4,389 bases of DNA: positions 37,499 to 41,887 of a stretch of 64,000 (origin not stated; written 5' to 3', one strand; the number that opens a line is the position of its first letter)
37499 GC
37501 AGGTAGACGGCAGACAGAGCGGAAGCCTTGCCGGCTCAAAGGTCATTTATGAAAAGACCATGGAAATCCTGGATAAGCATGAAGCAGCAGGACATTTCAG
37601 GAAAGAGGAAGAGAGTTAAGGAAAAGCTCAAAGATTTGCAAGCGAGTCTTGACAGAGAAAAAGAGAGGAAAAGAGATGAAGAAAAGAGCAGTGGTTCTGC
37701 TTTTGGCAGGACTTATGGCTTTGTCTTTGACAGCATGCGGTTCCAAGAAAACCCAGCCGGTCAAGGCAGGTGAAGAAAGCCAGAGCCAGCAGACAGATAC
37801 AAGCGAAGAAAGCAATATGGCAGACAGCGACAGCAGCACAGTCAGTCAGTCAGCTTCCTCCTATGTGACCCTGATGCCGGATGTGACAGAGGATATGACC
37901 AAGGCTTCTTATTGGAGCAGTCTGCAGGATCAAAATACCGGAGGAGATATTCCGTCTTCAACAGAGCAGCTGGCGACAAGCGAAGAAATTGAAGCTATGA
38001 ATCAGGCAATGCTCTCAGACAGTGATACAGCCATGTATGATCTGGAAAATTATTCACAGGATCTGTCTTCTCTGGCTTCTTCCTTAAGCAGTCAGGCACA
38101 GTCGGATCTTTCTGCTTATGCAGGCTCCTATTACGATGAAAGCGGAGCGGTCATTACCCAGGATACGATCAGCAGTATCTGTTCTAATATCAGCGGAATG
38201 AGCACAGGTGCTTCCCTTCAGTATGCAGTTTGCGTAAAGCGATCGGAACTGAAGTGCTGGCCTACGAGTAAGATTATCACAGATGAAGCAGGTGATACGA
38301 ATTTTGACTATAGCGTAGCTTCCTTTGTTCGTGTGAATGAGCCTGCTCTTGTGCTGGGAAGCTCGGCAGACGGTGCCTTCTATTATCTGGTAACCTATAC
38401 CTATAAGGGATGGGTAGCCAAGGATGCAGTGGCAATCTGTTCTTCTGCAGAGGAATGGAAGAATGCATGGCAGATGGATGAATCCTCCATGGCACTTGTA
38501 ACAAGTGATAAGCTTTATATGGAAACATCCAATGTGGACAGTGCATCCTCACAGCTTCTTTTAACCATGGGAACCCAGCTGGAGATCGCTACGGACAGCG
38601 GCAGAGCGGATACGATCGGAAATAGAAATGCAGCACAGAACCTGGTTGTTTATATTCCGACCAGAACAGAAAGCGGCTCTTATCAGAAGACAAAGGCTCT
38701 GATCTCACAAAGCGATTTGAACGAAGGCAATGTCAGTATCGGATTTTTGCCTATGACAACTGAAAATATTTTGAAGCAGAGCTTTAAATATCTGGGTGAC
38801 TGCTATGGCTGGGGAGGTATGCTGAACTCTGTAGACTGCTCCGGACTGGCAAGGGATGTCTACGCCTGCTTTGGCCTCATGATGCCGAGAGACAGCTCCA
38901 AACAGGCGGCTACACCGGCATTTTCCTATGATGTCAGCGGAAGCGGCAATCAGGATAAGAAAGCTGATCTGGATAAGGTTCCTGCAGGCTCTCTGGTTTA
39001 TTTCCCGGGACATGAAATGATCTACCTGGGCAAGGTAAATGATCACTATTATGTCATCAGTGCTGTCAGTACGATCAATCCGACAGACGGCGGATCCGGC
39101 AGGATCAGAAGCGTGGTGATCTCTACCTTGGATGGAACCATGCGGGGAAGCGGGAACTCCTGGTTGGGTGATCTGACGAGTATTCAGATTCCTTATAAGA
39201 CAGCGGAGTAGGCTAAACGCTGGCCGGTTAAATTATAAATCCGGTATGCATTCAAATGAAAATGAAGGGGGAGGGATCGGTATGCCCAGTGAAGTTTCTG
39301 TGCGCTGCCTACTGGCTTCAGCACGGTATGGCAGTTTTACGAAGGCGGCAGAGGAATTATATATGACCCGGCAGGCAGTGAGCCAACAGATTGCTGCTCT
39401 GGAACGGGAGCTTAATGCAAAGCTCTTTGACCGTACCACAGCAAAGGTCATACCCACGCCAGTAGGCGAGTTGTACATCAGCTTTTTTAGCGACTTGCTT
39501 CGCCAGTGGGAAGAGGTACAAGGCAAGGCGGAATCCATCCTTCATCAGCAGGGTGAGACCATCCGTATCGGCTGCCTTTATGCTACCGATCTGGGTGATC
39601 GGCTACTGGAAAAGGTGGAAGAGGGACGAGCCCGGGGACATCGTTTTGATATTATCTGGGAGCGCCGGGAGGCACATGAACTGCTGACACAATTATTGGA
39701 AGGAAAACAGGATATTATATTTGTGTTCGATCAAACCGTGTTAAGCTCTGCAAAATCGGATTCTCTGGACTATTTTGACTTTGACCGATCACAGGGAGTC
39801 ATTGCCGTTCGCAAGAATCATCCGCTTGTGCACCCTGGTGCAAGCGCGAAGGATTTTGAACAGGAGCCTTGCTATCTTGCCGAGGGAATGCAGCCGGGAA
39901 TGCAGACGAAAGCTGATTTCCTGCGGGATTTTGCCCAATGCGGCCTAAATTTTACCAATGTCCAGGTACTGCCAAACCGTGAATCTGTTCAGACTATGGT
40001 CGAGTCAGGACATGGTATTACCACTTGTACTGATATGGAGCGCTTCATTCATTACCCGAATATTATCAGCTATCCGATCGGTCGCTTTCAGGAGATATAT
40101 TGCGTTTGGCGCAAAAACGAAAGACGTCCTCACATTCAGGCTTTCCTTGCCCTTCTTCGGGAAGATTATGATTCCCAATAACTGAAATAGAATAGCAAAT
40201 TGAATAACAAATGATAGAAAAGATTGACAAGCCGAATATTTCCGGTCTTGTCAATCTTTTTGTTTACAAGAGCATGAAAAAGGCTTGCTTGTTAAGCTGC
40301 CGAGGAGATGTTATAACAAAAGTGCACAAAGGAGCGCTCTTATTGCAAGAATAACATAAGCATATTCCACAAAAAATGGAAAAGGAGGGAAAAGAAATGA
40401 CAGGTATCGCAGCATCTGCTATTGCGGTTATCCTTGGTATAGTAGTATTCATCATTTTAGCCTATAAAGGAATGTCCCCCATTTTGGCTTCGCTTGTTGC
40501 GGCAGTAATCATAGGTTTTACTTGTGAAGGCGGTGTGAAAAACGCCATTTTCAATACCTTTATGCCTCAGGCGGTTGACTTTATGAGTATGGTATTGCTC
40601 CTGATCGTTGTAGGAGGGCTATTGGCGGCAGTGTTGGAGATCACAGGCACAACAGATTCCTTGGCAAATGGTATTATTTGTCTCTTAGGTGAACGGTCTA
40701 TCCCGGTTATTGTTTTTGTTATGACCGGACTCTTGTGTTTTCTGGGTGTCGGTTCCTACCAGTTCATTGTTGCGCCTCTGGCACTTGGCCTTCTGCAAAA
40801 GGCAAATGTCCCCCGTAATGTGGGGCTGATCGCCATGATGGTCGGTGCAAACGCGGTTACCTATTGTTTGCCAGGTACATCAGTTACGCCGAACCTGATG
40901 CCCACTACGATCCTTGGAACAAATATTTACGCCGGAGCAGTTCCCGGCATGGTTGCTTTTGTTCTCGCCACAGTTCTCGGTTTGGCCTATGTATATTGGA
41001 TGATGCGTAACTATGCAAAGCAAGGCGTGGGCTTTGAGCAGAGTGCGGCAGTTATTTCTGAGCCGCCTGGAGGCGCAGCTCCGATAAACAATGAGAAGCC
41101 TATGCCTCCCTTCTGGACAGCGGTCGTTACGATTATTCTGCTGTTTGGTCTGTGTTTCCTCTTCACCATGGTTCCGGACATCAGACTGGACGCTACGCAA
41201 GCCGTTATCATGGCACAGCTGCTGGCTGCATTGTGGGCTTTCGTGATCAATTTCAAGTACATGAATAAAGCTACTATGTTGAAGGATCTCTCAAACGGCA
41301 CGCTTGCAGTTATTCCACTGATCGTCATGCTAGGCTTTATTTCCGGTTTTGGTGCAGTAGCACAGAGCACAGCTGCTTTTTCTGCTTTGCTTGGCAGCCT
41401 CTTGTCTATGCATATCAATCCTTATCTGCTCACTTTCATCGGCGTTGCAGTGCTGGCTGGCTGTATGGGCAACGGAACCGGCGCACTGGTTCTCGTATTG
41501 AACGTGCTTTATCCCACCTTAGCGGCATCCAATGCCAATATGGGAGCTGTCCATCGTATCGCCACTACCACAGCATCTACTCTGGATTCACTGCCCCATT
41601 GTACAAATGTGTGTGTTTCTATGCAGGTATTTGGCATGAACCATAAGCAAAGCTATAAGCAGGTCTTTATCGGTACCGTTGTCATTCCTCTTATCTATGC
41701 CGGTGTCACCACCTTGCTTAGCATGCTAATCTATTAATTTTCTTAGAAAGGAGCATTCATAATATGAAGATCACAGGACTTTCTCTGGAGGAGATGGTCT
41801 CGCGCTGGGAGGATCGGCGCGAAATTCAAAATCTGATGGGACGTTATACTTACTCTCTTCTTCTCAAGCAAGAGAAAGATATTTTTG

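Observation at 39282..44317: LysR - anion permease - three tandem divergent NTF2/SnoaL-like paralogues - 116-aa protein: an uncharacterised putative catabolic system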

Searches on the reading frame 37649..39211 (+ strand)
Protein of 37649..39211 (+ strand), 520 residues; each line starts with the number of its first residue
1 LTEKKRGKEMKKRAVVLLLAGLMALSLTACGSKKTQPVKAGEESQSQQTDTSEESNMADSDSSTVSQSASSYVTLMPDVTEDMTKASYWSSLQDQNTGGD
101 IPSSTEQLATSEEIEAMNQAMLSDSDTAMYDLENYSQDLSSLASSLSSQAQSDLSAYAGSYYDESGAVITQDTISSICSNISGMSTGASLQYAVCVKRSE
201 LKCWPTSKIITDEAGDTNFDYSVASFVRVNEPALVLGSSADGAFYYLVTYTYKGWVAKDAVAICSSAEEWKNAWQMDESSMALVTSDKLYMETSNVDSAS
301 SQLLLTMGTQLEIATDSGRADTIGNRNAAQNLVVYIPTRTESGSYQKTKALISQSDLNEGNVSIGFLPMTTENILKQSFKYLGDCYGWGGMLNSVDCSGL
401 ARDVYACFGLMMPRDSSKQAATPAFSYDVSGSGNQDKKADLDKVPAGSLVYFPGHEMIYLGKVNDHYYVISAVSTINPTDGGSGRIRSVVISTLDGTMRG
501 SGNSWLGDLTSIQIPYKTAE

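Call 70: search_protein_families(library=pfam, proteins=[window:37649-39211:+], max_evalue=0.00001)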
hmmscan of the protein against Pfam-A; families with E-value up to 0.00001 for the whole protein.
window:37649-39211:+ (520 aa): 2 families
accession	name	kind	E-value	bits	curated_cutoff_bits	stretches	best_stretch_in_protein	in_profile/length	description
PF00877.26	NLPC_P60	-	1.2e-10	41.7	23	1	384-462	2-74/105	NlpC/P60 family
PF12913.13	SH3_6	-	1.2e-08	34.9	27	1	214-256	10-52/53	SH3 domain (SH3b1 type)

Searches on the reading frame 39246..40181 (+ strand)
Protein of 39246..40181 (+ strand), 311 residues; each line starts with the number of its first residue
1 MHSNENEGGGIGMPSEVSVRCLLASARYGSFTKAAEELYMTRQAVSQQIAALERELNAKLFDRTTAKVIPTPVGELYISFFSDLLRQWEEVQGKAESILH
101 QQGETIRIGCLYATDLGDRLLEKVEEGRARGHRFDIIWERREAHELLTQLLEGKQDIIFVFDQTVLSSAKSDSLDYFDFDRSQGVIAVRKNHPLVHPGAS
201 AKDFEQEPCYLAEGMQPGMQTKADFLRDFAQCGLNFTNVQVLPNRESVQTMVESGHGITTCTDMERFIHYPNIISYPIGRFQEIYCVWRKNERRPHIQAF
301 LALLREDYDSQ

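Call 3: search_protein_families(library=pfam, proteins=[window:39246-40181:+], max_evalue=0.1)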
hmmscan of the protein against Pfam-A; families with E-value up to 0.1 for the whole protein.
window:39246-40181:+ (311 aa): 2 families
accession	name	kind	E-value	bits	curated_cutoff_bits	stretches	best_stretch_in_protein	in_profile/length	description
PF00126.33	HTH_1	-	1.8e-20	73.1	26.6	1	19-75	4-60/60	Bacterial regulatory helix-turn-helix protein, lysR family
PF03466.25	LysR_substrate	-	4.1e-17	62.7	28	1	103-307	5-207/209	LysR substrate binding domain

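Call 4: search_protein_families(library=ncbifam, proteins=[window:39246-40181:+], max_evalue=0.1)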
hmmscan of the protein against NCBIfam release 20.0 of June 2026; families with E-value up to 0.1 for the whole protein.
window:39246-40181:+ (311 aa): 56 families (the best 25 are shown)
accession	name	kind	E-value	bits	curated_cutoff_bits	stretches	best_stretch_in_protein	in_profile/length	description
NF040786.1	LysR_Sec_metab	equivalog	7.8e-22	77.6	250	1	26-306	13-296/298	selenium metabolism-associated LysR family transcriptional regulator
TIGR03339.1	phn_lysR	subfamily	8.1e-19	67.9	341.1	1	20-303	3-278/279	aminoethylphosphonate catabolism associated LysR family transcriptional regulator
NF007439.0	PRK09986.1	equivalog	1.1e-17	64.4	290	1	20-305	13-295/296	LysR family transcriptional regulator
NF008352.0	PRK11139.1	subfamily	1.9e-17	63.3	288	1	14-94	6-86/305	transcriptional regulator GcvA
TIGR02424.1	TF_pcaQ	equivalog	5.3e-16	58.4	303.8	1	20-209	9-195/300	pca operon transcription factor PcaQ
NF008416.0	PRK11242.1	equivalog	1.3e-14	54.2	277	1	19-93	6-80/300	transcriptional regulator CynR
NF045775.1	acetoin_reg_AlsR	exception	2.7e-14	53.3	430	1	30-305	17-289/290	acetoin biosynthesis transcriptional regulator AlsR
NF007385.0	PRK09906.1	equivalog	5.2e-14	52.1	356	1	20-310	7-293/296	DNA-binding transcriptional regulator HcaR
NF053705.1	TransRegGltCGpos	equivalog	8.3e-14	51.5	350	1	25-160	12-146/300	glutamate biosynthesis transcriptional regulator GltC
NF047520.1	trans_act_CidR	equivalog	1.8e-13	50.4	415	1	23-110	10-97/292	cidABC operon transcriptional activator CidR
NF041036.1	decaheme_TF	subfamily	2.3e-13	50.3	210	1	19-102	6-89/301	multiheme cytochrome-associated LysR family transcriptional regulator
NF008410.0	PRK11233.1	equivalog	6.6e-12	45.2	309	1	29-164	16-151/305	nitrogen assimilation transcriptional regulator NAC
NF007491.0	PRK10086.1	equivalog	9.9e-12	44.3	316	1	20-76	23-79/313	DNA-binding transcriptional regulator DsdC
NF052633.1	LysR_TF_PsrA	exception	4.7e-11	42.2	540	1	24-196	15-181/297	L-proline-binding transcription factor PsrA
TIGR03418.1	chol_sulf_TF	equivalog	4.7e-11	42.2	324.8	1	20-108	7-93/291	choline sulfate utilization transcriptional regulator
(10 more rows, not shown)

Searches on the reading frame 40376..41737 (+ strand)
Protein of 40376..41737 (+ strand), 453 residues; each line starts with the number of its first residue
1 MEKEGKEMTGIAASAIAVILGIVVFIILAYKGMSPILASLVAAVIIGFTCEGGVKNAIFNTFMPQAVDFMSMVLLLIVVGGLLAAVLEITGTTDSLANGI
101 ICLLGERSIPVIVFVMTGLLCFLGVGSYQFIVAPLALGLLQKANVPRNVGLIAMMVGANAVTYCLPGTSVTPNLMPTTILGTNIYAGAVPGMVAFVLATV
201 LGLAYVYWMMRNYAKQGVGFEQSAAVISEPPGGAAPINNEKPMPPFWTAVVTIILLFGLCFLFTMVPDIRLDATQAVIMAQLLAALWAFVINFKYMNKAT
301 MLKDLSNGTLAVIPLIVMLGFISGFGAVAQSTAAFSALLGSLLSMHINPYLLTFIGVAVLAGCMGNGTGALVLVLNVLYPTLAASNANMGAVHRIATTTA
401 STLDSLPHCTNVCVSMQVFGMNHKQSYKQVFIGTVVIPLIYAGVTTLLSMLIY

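Call 3: search_protein_families(library=pfam, proteins=[window:40376-41737:+], max_evalue=0.1)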
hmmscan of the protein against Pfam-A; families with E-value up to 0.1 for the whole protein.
window:40376-41737:+ (453 aa): 2 families
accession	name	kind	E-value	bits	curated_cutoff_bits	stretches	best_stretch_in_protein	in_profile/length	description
PF02447.22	GntP_permease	-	4.8e-07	29.3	22.5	1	16-450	4-439/440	GntP family permease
PF04341.17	DUF485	-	0.015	15.7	28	1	163-213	29-79/88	Protein of unknown function, DUF485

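Call 4: search_protein_families(library=ncbifam, proteins=[window:40376-41737:+], max_evalue=0.1)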
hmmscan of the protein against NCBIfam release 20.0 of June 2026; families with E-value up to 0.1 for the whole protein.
window:40376-41737:+ (453 aa): 2 families
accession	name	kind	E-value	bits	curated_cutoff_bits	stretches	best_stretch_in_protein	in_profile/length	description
TIGR00791.1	gntP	subfamily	3.2e-05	23.1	292.75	1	16-452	4-439/439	gluconate:H+ symporter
NF007395.0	PRK09921.1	equivalog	0.076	12.1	618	0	18-452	13-445/445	D-serine transporter DsdX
